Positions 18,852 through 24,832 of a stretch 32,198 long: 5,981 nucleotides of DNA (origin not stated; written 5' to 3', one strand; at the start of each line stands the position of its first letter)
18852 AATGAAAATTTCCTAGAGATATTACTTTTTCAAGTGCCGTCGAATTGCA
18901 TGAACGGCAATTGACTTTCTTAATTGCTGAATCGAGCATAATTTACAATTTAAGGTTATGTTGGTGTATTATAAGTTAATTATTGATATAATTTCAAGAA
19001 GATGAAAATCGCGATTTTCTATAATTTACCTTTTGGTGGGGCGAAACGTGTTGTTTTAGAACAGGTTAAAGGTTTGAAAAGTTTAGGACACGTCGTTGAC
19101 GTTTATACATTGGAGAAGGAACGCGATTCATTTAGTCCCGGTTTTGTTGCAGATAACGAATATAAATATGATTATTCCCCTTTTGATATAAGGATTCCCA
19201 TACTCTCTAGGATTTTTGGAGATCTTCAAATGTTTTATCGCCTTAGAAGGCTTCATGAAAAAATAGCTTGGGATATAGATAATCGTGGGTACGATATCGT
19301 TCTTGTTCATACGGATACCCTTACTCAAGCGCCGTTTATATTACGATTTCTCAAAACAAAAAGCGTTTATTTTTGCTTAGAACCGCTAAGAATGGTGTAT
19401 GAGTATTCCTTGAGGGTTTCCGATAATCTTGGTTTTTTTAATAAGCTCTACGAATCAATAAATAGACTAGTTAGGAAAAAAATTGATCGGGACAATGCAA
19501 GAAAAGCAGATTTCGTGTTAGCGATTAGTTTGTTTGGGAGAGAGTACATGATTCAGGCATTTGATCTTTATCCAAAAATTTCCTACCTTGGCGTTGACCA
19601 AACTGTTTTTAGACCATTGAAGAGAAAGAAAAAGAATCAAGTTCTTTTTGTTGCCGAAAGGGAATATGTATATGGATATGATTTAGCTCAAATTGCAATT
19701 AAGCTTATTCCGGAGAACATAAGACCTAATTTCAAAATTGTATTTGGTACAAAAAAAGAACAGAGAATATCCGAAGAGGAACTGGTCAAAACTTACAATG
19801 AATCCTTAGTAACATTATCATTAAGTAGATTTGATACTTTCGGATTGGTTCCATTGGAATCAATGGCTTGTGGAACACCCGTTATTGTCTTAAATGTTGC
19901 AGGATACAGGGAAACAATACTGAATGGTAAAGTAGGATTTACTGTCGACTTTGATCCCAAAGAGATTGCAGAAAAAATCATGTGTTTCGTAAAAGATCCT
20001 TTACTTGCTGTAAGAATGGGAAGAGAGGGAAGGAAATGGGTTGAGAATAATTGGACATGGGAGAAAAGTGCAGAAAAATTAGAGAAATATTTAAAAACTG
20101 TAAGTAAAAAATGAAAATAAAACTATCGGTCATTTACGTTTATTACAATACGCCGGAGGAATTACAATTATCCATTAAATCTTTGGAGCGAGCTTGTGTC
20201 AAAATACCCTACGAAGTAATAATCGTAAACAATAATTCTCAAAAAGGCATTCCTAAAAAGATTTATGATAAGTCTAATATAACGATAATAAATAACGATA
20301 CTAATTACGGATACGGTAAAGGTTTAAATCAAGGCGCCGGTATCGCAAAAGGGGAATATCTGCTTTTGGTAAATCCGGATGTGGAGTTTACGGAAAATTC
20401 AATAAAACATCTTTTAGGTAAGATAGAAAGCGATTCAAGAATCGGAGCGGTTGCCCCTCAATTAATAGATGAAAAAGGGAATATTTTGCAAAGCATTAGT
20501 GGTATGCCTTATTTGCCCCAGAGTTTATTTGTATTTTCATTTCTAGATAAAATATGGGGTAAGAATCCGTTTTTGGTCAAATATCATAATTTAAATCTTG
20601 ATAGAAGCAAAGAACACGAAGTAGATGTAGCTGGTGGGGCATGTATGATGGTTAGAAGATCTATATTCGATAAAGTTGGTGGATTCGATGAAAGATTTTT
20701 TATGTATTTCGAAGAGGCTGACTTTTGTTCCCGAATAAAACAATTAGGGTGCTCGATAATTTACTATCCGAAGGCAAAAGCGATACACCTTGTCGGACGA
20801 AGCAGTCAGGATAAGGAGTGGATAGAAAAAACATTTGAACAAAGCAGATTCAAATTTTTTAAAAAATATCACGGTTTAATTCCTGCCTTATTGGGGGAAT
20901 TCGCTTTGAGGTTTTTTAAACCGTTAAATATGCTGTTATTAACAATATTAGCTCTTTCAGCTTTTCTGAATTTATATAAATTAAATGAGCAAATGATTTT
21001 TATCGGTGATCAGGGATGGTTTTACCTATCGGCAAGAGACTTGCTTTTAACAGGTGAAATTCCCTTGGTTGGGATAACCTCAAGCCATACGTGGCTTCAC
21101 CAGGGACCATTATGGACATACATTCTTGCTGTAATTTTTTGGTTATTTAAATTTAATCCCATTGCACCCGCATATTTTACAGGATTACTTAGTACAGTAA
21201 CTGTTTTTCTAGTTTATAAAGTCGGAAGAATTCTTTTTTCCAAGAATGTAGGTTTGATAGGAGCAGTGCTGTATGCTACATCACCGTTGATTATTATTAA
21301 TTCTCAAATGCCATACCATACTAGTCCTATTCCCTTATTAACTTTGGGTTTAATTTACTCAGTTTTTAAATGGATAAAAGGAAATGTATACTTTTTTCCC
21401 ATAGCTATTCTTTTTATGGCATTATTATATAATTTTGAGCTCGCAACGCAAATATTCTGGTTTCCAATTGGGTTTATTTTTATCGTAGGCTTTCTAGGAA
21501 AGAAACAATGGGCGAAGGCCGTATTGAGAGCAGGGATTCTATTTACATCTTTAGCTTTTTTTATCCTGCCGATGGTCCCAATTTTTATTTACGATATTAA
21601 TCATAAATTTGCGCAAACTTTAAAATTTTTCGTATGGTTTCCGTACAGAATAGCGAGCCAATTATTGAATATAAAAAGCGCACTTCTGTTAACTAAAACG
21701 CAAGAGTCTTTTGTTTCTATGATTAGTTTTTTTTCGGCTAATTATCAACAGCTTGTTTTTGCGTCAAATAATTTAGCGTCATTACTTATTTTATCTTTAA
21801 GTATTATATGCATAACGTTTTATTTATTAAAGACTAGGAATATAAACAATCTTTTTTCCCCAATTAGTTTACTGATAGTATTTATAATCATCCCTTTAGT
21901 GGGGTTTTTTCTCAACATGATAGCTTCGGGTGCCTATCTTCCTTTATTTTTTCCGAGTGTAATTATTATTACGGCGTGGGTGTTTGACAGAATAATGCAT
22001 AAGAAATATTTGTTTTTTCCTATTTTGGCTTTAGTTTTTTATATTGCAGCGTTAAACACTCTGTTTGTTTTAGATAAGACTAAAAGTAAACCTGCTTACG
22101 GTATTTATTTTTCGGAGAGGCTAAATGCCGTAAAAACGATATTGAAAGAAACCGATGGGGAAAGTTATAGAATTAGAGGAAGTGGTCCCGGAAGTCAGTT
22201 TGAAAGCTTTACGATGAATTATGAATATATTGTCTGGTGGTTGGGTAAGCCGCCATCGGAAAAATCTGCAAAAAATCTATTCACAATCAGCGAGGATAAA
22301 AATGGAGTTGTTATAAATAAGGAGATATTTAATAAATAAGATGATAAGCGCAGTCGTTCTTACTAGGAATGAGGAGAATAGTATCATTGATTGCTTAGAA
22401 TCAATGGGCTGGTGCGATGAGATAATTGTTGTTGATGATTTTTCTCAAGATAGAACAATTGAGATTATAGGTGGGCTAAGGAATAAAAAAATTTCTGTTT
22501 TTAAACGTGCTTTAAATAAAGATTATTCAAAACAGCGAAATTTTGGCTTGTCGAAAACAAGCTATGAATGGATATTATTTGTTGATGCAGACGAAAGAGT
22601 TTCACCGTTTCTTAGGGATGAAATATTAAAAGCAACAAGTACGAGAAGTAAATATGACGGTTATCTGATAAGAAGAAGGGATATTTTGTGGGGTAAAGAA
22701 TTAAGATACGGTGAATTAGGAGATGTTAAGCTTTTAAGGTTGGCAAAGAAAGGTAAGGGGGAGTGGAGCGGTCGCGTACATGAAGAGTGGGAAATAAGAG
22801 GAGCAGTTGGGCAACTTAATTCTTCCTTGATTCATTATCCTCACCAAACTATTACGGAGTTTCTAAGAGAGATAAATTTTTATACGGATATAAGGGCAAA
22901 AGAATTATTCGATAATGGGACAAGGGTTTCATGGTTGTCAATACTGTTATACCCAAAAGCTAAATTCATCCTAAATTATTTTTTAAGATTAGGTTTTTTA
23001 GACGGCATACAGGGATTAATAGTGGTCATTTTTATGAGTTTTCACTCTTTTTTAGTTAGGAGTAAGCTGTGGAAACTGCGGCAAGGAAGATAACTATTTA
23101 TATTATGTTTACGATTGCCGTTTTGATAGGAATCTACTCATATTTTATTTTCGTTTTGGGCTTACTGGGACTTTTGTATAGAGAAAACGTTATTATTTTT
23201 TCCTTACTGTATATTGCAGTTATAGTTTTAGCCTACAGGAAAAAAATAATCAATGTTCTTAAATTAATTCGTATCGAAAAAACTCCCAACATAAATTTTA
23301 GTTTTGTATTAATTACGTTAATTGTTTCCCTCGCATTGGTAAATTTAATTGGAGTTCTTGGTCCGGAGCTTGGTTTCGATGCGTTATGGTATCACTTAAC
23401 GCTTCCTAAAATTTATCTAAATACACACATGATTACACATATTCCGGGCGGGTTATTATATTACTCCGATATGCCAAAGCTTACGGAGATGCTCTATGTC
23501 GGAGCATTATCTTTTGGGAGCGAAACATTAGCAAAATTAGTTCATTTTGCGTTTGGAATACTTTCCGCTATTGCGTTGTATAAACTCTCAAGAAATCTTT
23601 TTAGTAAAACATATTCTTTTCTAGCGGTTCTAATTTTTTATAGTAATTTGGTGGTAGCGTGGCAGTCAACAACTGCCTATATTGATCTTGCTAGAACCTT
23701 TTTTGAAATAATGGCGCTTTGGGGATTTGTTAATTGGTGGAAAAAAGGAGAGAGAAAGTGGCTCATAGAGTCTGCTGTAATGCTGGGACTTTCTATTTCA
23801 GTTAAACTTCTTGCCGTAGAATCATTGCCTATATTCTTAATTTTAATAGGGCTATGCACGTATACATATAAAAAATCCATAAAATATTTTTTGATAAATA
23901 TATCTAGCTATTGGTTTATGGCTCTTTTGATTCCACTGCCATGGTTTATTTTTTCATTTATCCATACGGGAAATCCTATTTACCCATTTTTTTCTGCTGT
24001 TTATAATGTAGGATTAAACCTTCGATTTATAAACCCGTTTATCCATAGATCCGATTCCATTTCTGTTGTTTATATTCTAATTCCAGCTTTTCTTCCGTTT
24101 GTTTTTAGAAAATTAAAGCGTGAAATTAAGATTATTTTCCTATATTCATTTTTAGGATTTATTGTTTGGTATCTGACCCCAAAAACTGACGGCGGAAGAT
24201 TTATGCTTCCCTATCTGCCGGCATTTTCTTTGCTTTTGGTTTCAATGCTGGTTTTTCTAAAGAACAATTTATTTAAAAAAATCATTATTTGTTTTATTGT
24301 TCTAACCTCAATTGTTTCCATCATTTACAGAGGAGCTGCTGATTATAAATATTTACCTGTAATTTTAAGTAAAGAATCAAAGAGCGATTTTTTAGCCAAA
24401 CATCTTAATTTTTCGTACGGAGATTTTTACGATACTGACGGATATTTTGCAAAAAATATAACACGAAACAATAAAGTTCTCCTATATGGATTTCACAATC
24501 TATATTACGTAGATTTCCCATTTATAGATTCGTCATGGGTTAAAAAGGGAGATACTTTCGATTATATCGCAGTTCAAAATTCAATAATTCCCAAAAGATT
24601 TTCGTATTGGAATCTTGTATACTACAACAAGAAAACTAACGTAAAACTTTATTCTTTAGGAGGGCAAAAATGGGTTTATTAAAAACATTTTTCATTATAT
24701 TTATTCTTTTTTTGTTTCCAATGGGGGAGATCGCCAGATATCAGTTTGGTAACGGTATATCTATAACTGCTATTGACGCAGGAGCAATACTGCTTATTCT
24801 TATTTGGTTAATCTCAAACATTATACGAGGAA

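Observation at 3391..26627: tRNA-bracketed ~23 kb glycan locus built from iterated GT2 -> GT-C cassettes, lacking canonical O-antigen/capsule parts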

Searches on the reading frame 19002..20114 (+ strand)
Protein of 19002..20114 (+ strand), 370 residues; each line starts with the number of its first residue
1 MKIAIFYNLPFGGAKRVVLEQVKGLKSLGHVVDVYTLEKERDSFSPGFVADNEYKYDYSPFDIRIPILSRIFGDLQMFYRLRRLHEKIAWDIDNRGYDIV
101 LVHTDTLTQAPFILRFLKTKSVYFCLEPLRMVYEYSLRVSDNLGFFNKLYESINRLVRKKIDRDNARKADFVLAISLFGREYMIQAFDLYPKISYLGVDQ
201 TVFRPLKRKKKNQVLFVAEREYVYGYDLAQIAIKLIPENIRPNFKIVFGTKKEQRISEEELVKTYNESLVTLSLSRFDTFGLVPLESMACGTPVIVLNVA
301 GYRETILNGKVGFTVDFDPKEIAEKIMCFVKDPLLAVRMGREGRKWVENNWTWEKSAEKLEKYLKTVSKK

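Call 5: search_protein_families(library=pfam, proteins=[window:19002-20114:+], max_evalue=0.01)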
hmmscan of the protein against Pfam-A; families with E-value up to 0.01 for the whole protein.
window:19002-20114:+ (370 aa): 6 families
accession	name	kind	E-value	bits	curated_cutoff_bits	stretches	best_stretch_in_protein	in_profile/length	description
PF00534.26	Glycos_transf_1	-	2.7e-24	86.1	26.4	1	255-346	80-172/172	Glycosyl transferases group 1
PF13692.12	Glyco_trans_1_4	-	8e-13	49.3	27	1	259-332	68-142/142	Glycosyl transferases group 1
PF13524.12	Glyco_trans_1_2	-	6.5e-12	46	25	1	249-361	28-143/144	Glycosyl transferase-like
PF13439.12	Glyco_transf_4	-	3.4e-09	37.4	28.5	1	11-196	1-164/170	Glycosyltransferase Family 4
PF13579.12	Glyco_trans_4_4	-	1e-08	36.1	29.7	1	12-185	1-144/158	Glycosyl transferase 4-like domain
PF20706.3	GT4-conflict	-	1.5e-06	27.9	26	1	257-359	271-384/385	Family 4 Glycosyltransferase in conflict systems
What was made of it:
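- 19002..20114 (+): GT4b, a cytoplasmic GT-B glycosyltransferase (core, but a highly divergent allele). Pfam Glycos_transf_1 E = 2.7e-24 (call 5).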

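Call 77: search_protein_families(library=ncbifam, proteins=[window:19002-20114:+], max_evalue=0.001)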
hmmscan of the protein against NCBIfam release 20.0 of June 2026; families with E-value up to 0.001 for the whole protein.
window:19002-20114:+ (370 aa): 22 families
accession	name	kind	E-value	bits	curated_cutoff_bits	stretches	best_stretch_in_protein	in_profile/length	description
TIGR02149.1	glgA_Coryne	subfamily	4.3e-17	62.3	302.4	1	253-362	269-385/391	glycogen synthase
TIGR03449.1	mycothiol_MshA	equivalog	1.3e-16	60.5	462.5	1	256-365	292-401/406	D-inositol-3-phosphate glycosyltransferase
TIGR03999.1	thiol_BshA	equivalog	2.6e-14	52.9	273.7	1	260-367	265-373/375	N-acetyl-alpha-D-glucosaminyl L-malate synthase BshA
NF041876.1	EPS_EpsE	equivalog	7.6e-14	51.7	400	1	256-360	284-389/389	exopolysaccharide biosynthesis GT4 family glycosyltransferase EpsE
NF053787.1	GlcN_PG_synth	equivalog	1.6e-13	50.3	480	1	260-367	254-359/361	N-acetylglucosaminyl phosphatidylglycerol synthase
NF041010.1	glycosy_Agl16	equivalog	1.5e-10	40.5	575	1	255-366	241-350/352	glycosylation protein Agl16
TIGR04047.1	MSMEG_0565_glyc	hypoth_equivalog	3.3e-10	39.6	259.85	1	261-359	270-366/373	MSMEG_0565 family glycosyltransferase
NF041139.1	TreT_Thcocales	equivalog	6.5e-10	38.3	775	1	267-366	313-408/412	trehalose synthase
TIGR03088.1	stp2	hypoth_equivalog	3.3e-09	36.3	409.05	1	285-362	290-368/374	TIGR03088 family PEP-CTERM/XrtA system glycosyltransferase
NF038229.1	Glyco4_Geo_Pelo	equivalog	4.4e-09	35.8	400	1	256-367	226-336/338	GPMC system family 4 glycosyltransferase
TIGR04063.1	stp3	hypoth_equivalog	7.3e-09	35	442.05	1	282-363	309-391/397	TIGR04063 family PEP-CTERM/XrtA system glycosyltransferase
TIGR02470.1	sucr_synth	equivalog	1.6e-08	33.2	810.4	1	273-360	649-741/784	sucrose synthase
NF038255.1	exopoly_VpsD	equivalog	5.5e-07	28.8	300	1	256-326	271-344/381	VpsD family glycosyltransferase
TIGR03087.1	stp1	hypoth_equivalog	9.4e-07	28.3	316.65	1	285-365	316-395/397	TIGR03087 family PEP-CTERM/XrtA system glycosyltransferase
NF038295.1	EPS_HpsP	equivalog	9.7e-07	28.1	550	1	275-360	295-380/388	hormogonium polysaccharide biosynthesis glycosyltransferase HpsP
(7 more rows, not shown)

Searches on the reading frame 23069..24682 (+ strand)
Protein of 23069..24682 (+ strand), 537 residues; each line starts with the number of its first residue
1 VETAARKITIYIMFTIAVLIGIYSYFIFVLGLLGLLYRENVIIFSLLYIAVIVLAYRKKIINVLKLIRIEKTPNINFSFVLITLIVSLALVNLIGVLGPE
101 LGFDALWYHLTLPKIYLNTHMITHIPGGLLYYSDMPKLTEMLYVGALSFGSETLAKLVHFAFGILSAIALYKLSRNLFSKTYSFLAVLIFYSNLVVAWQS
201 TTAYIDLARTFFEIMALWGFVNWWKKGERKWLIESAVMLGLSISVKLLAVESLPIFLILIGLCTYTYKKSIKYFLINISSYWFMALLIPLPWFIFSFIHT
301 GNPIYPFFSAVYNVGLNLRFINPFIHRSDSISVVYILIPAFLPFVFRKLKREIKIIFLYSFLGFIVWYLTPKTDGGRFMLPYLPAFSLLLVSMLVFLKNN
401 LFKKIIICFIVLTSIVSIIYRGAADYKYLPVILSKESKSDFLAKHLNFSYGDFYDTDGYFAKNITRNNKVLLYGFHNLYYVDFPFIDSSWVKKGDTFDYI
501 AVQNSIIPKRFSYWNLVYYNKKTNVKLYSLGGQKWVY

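Call 5: search_protein_families(library=pfam, proteins=[window:23069-24682:+], max_evalue=0.01)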
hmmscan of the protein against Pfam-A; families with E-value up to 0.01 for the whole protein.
window:23069-24682:+ (537 aa): 2 families
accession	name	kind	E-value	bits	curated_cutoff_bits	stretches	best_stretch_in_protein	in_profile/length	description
PF13231.12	PMT_2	-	2.8e-09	37.8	26.1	1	151-284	20-155/160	Dolichyl-phosphate-mannose-protein mannosyltransferase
PF09997.14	DUF2238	-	0.0097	16.2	26.4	0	114-188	21-95/140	Predicted membrane protein (DUF2238)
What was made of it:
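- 23105..24682 (+): PMT2c, a PMT_2-type GT-C with the GFDALW motif (accessory). Pfam PF13231 E = 2.8e-9 (call 5).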

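Call 14: search_protein_families(library=ncbifam, proteins=[window:23069-24682:+], max_evalue=0.01)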
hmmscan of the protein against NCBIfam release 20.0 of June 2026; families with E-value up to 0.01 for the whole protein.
window:23069-24682:+ (537 aa): 1 family
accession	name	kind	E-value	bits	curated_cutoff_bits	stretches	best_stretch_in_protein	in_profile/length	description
NF047510.1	LIC_10190_fam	subfamily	5.3e-05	22.1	100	1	148-307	163-313/424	LIC_10190 family membrane protein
